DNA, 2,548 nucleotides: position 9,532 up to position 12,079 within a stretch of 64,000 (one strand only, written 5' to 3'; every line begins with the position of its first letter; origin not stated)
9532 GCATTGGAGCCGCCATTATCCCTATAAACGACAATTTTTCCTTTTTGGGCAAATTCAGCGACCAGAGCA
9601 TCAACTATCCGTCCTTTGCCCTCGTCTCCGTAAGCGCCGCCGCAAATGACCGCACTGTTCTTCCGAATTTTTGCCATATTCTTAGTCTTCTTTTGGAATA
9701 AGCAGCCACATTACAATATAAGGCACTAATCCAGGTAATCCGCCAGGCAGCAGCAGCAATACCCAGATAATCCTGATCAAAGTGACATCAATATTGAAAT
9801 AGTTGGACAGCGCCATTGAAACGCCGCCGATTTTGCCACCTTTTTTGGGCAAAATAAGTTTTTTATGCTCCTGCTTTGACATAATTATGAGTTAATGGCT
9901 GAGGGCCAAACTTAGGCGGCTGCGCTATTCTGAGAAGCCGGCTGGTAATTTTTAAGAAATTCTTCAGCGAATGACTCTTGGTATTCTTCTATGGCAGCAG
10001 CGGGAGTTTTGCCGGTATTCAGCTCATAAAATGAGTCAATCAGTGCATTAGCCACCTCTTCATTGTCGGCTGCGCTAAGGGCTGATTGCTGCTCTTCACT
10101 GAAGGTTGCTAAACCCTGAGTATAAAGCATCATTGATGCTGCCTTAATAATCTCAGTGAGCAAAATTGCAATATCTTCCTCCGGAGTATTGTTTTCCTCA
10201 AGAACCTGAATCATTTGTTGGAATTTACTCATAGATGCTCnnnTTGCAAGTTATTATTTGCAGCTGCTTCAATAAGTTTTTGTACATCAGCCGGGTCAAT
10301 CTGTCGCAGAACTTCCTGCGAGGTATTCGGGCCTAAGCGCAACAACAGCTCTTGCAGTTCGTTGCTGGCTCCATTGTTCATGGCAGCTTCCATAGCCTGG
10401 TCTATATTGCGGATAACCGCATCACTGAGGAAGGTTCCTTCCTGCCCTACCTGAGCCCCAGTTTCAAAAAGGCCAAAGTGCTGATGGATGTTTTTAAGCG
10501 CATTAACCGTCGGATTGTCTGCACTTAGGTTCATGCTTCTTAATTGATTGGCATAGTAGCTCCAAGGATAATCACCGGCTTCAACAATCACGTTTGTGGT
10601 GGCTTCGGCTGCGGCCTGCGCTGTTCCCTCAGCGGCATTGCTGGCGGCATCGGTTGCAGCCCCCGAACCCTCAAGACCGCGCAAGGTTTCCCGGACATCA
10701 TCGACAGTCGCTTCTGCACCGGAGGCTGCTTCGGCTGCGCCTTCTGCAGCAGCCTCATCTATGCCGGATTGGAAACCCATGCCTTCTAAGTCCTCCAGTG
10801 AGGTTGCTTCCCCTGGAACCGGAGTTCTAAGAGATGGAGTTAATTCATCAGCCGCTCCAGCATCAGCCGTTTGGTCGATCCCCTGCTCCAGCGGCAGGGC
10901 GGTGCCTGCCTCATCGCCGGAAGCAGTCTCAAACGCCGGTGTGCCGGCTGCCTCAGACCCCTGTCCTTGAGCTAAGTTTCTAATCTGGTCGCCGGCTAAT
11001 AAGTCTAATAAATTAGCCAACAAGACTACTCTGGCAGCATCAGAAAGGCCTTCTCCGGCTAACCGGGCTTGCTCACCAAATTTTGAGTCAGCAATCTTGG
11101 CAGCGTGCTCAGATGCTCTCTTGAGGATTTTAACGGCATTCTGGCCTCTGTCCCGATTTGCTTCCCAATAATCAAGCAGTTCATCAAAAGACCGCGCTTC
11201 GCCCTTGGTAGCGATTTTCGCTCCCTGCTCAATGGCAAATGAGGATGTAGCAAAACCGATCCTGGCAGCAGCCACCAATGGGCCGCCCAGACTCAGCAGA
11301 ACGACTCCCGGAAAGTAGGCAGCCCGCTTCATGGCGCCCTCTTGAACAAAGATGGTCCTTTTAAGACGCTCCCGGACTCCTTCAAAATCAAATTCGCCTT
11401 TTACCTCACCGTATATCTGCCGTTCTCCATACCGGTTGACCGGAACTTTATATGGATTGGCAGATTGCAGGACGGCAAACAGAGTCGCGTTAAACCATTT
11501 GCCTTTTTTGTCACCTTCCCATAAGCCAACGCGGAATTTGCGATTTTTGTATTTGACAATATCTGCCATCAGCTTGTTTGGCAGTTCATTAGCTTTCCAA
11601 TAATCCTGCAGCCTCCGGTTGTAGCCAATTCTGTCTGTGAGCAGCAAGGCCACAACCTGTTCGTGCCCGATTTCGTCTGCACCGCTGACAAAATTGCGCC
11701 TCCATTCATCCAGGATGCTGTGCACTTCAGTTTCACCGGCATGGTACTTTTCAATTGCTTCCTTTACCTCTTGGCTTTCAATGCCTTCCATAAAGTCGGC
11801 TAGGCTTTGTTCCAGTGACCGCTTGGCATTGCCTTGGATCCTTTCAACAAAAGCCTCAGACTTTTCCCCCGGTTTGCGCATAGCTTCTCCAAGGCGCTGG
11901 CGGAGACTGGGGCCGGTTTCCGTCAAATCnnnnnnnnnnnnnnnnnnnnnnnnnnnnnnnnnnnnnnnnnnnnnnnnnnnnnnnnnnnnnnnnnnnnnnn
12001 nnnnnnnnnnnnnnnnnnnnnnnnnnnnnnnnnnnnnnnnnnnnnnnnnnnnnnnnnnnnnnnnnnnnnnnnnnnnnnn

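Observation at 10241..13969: Giant (~1220 aa) low-complexity coiled-coil protein with an internal ~95-aa duplication and a single hydrophobic segment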

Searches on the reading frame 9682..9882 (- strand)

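Call 3: search_protein_families(library=pfam, proteins=[window:9682-9882:-], max_evalue=1)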
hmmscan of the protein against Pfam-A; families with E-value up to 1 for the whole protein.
window:9682-9882:- (66 aa): 1 family
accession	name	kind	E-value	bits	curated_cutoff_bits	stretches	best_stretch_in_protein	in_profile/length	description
PF04024.17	PspC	-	2.8e-18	65.9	25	1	7-65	1-58/58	PspC domain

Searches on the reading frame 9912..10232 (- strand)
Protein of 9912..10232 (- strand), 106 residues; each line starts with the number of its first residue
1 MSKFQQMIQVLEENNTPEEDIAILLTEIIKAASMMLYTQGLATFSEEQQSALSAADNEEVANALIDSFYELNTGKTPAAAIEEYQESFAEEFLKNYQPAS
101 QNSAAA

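Call 3: search_protein_families(library=pfam, proteins=[window:9912-10232:-], max_evalue=1)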
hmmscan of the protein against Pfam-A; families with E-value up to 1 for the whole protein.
window:9912-10232:- (106 aa): 4 families
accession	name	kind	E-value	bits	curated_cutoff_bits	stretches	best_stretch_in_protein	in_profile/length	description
PF05698.19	Trigger_C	-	0.0019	18.7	22.7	1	43-97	8-62/162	Bacterial trigger factor protein (TF) C-terminus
PF17827.6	PrmC_N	-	0.014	16.4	23.4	1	5-54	4-55/71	PrmC N-terminal domain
PF16805.11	Trans_coact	-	0.062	13.6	25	1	5-30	25-50/73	Phage late-transcription coactivator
PF05183.17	RdRP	-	0.16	11.1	23.8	1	5-72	247-312/582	RNA dependent RNA polymerase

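Call 14: list_cluster_members(proteins=[P0001, window:9912-10232:-, window:14038-15468:-, window:15559-16167:-, window:16179-16613:-])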
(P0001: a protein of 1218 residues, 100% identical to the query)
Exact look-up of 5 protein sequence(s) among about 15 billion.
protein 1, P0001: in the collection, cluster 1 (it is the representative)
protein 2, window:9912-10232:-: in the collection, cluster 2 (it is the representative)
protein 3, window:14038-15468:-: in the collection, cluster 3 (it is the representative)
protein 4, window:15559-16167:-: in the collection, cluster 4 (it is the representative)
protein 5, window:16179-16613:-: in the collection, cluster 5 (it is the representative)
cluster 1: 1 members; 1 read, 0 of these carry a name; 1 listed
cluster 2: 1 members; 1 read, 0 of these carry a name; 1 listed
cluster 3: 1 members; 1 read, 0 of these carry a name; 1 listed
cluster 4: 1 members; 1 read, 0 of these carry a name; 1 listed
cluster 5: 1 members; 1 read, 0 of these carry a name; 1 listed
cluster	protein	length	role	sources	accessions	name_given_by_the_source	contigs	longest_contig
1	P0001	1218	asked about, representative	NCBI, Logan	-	-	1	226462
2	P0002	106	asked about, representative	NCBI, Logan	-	-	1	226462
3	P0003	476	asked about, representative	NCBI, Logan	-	-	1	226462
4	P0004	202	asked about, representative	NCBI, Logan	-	-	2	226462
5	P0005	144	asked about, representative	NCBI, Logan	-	-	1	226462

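Call 16: search_protein_families(library=ncbifam, proteins=[window:9912-10232:-], max_evalue=1)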
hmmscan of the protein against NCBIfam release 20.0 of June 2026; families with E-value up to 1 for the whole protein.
window:9912-10232:- (106 aa): 0 families

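Call 69: search_protein_families(library=phrogs, proteins=[P0002], max_evalue=0.1)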
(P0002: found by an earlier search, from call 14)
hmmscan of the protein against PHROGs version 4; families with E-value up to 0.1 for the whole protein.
P0002 (106 aa): 0 families

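Call 85: search_protein_families(library=padloc, proteins=[P0002], max_evalue=0.1)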
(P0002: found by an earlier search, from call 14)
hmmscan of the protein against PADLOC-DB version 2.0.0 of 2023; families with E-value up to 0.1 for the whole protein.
P0002 (106 aa): 0 families

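Call 101: search_solved_structures(query=A10, max_evalue=5, show_alignments=2)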
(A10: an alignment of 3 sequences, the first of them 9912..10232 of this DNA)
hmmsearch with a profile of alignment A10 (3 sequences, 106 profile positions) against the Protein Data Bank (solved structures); distinct sequences matched with E-value up to 5: 3.
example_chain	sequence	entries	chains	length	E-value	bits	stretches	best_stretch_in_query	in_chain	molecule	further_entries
8qb6_A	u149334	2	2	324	0.21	15.1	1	27-74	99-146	Dispersin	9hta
5nkk_B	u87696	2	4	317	0.53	13.8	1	11-90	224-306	Protein smg-9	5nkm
4wyr_A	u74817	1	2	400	0.88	13.1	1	57-94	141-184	Acetyl-CoA acetyltransferase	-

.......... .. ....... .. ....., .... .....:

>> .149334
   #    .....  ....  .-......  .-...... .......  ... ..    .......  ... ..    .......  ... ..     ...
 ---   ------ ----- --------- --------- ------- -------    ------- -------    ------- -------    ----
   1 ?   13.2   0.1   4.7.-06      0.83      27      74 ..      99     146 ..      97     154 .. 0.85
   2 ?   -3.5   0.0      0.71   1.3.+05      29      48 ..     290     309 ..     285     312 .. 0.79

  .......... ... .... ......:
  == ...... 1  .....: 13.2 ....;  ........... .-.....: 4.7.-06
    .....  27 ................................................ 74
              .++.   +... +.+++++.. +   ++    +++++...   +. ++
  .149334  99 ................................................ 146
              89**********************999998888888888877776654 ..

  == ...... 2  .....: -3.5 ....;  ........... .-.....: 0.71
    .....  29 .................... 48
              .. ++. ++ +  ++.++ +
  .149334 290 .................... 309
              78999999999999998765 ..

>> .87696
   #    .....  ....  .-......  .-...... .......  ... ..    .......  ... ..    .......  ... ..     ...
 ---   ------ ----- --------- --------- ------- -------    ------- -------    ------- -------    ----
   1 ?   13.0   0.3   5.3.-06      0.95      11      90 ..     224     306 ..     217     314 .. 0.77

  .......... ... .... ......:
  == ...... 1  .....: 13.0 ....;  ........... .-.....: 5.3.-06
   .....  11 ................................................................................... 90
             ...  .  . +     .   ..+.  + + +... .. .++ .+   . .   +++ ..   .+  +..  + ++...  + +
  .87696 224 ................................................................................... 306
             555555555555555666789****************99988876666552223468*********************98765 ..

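Call 102: search_protein_families(library=pfam, alignment_id=A10, max_evalue=1)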
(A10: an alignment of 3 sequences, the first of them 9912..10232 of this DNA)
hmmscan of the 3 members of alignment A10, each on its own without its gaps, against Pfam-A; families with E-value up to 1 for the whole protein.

A. member 1, window:9912-10232:- (106 aa): 4 families
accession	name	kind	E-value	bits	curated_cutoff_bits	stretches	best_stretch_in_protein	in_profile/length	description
PF05698.19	Trigger_C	-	0.0019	18.7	22.7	1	43-97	8-62/162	Bacterial trigger factor protein (TF) C-terminus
PF17827.6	PrmC_N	-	0.014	16.4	23.4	1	5-54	4-55/71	PrmC N-terminal domain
PF16805.11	Trans_coact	-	0.062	13.6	25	1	5-30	25-50/73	Phage late-transcription coactivator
PF05183.17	RdRP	-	0.16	11.1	23.8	1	5-72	247-312/582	RNA dependent RNA polymerase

B. families by the number of members that match (of 3 scanned): 9 families
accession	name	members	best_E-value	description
PF05698.19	Trigger_C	1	0.0019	Bacterial trigger factor protein (TF) C-terminus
PF17827.6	PrmC_N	1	0.014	PrmC N-terminal domain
PF00348.22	polyprenyl_synt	1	0.018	Polyprenyl synthetase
PF02618.21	YceG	1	0.026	YceG-like family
PF12554.13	MOZART1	1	0.054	Mitotic-spindle organizing gamma-tubulin ring associated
PF16805.11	Trans_coact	1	0.062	Phage late-transcription coactivator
PF04716.19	ETC_C1_NDUFA5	1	0.076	ETC complex I subunit conserved region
PF03445.19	DUF294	1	0.096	Putative nucleotidyltransferase DUF294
PF05183.17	RdRP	1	0.16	RNA dependent RNA polymerase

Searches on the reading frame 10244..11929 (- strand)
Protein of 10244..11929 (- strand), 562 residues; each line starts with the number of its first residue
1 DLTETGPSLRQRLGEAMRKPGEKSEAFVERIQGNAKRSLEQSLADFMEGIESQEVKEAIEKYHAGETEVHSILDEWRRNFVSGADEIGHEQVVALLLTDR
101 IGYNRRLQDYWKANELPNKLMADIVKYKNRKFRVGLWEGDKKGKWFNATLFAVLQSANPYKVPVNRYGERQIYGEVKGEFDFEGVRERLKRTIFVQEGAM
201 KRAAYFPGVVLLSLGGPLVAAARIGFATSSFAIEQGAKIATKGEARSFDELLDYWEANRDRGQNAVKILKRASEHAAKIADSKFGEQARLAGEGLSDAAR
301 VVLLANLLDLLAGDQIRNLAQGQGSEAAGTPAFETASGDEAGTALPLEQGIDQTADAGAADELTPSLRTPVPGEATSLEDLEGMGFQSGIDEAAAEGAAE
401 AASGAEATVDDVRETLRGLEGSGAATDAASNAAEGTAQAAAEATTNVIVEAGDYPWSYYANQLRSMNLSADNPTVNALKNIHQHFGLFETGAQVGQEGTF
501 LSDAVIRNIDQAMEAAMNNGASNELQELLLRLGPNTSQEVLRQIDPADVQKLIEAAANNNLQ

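Call 49: predict_structure(alignment_id=A4)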
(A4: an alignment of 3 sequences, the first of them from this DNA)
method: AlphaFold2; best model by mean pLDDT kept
length: 562 residues; sequences in the alignment: 3
mean_pLDDT: 45.8   pTM: 0.31
mean pLDDT of the five models: 45.8, 43.1, 42.6, 41.9, 41.6
residues with pLDDT >= 90: 0; 70-90: 125; 50-70: 73; < 50: 364
segments of 3 or more residues with pLDDT < 50: 1-32, 136-249, 254-456, 487-499
pLDDT, mean of each block of 10 residues (from residue 1): 37 34 35 62 81 87 80 83 71 80 64 72 65 50 32 28 28 25 32 28 29 28 34 42 43 47 36 37 31 34 37 28 23 22 23 21 23 23 22 25 27 33 28 31 29 46 72 71 53 34 78 81 81 66 68 80 66
secondary structure, 60 per line:
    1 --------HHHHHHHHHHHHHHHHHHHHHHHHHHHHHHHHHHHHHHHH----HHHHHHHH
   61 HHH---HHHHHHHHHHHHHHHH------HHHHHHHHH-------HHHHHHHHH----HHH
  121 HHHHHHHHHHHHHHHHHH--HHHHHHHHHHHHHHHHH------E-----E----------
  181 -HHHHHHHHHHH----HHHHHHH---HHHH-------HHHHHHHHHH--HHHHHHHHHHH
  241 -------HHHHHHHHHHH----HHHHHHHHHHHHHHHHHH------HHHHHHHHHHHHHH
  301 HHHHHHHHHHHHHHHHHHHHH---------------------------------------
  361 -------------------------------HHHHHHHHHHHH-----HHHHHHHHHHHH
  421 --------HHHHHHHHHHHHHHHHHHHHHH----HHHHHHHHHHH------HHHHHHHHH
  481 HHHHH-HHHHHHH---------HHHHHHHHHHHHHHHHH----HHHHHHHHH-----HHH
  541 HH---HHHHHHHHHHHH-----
elements in order: H9-48 H53-63 H67-82 H89-97 H105-113 H118-138 H141-157 H182-192 H197-203 H207-210 H218-227 H230-240 H248-258 H263-280 H287-321 H392-403 H409-420 H429-450 H455-465 H472-485 H487-493 H503-519 H524-532 H538-542 H546-557
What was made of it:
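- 11318..11872 (-): Helical module C (aa 676-860) with the most conserved motifs: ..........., a YK dipeptide, and P-K-V-G (VPV in two of the three). Residues 687-791 have pLDDT 62-87 (call 49).
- On LysM peptidoglycan-binding domain (considered for the C-terminal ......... motif): The domain is modelled as all-helical at pLDDT about 66-81 (call 49).
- The C-terminal half modelled poorly (mean pLDDT 45.8, call 49).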

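Call 57: fold_search(model_id=the predicted structure, library=pdb)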
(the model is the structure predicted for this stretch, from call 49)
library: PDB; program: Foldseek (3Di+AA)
matches with E <= 10: 43; with E <= 0.001: 0
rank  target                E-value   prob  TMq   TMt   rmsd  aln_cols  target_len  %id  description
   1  4bwr                  6.9e-01  0.08  0.10  0.11  25.9       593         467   11  Crystal structure of c5321: a protective antigen present in uropathogenic Escherichia coli strains displaying an SLR fol (released 2013-07-24)
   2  7p5c_A                2.0e+00  0.05  0.07  0.09  30.9       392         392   11  Cryo-EM structure of human TTYH3 in Ca2+ and GDN (released 2021-08-11)
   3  2qr4_A                3.5e+00  0.03  0.11  0.11  25.7       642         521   11  Crystal structure of oligoendopeptidase-F from Enterococcus faecium (released 2007-08-14)
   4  9m0d_R                3.7e+00  0.08  0.11  0.19  20.9       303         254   10  Cryo-EM structure of neurotensin receptor 1 in complex with beta-arrestin 1 (released 2025-04-09)
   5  4wat                  3.7e+00  0.04  0.09  0.12  24.6       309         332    9  Crystal structure of PfRh5, an essential P. falciparum ligand for invasion of human erythrocytes (released 2014-10-22)
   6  9g71_A                4.0e+00  0.03  0.06  0.09  30.7       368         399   12  Cryo-EM structure of TTYH2 in complex with lipids in GDN (released 2025-05-21)
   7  5jo7_C                4.0e+00  0.03  0.11  0.12  24.8       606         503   13  Henbane premnaspirodiene synthase (HPS), also known as Henbane vetispiradiene synthase (HVS) from Hyoscyamus muticus (released 2017-05-03)
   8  5jo7_B                4.2e+00  0.03  0.11  0.12  28.2       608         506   13  Henbane premnaspirodiene synthase (HPS), also known as Henbane vetispiradiene synthase (HVS) from Hyoscyamus muticus (released 2017-05-03)
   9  5jo7_A                4.3e+00  0.04  0.12  0.12  24.0       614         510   12  Henbane premnaspirodiene synthase (HPS), also known as Henbane vetispiradiene synthase (HVS) from Hyoscyamus muticus (released 2017-05-03)
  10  7rwb_B                4.3e+00  0.03  0.12  0.12  24.3       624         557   12  AP2 bound to the APA domain of SGIP in the presence of heparin (released 2022-03-30)
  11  8su0                  4.5e+00  0.05  0.09  0.14  20.1       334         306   12  Unliganded F96H epi-Isozizaene Synthase (released 2023-07-26)
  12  6w2r_B                5.3e+00  0.11  0.12  0.22  11.0       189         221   14  Junction 19, DHR54-DHR79 (released 2020-04-15)
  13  9cce_B                5.5e+00  0.07  0.09  0.19  14.9       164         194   13  structure of DYNA_1b7 (released 2025-08-13)
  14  8c8h_I                5.7e+00  0.06  0.08  0.07  26.0       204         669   13  Cryo EM structure of the vaccinia complete RNA polymerase complex lacking the capping enzyme (released 2024-01-31)
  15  8xqt_R                5.7e+00  0.03  0.09  0.15  22.8       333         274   12  Structure of human class T GPCR TAS2R14-Gi complex. (released 2024-07-10)
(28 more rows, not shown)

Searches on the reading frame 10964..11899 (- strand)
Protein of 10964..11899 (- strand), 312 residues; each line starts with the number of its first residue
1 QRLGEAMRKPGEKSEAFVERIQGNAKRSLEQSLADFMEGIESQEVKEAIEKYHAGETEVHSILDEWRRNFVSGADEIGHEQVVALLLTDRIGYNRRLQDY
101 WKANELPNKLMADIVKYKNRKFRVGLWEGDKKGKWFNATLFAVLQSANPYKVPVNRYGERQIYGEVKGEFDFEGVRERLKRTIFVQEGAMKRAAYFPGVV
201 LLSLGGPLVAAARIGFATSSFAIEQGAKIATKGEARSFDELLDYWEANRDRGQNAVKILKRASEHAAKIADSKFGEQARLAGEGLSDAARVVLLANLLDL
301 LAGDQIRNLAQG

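Call 35: find_related_loci(query=A3, collection=metagenome_contigs, flank=8000)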
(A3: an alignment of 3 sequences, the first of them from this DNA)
Query A3 (312 aa) in metagenome_contigs; peptide patterns used: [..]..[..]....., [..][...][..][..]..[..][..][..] (x = any residue, [..] = any of these).
600 stretches matched a pattern, but none encodes a relative of the query by tblastn (E <= 1e-3).

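Call 36: find_homologous_proteins(query=A3, max_evalue=0.01)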
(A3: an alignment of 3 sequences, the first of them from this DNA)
Query A3 (3 sequences): 8000 candidates shared short words with the query, none scored E <= 0.01.

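Call 84: search_solved_structures(query=A3, max_evalue=1)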
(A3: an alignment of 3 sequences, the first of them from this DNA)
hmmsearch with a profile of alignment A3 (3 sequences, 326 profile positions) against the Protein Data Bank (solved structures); distinct sequences matched with E-value up to 1: 3.
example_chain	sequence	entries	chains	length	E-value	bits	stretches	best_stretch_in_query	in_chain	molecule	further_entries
3pnt_B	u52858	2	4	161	0.39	13.1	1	33-71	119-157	Immunity factor for SPN | Putative uncharacterized protein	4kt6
3qb2_A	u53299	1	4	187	0.44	12.9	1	33-71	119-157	Immunity factor for SPN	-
4s1w_A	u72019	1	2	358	1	11.7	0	164-251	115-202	Glutamine--fructose-6-phosphate aminotransferase [isomerizing]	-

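Call 89: find_related_loci(query=A3, collection=viral_contigs, flank=8000)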
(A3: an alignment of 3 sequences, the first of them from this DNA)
Query A3 (312 aa) in viral_contigs; peptide patterns used: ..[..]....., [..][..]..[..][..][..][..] (x = any residue, [..] = any of these).
144 stretches matched a pattern, but none encodes a relative of the query by tblastn (E <= 1e-3).
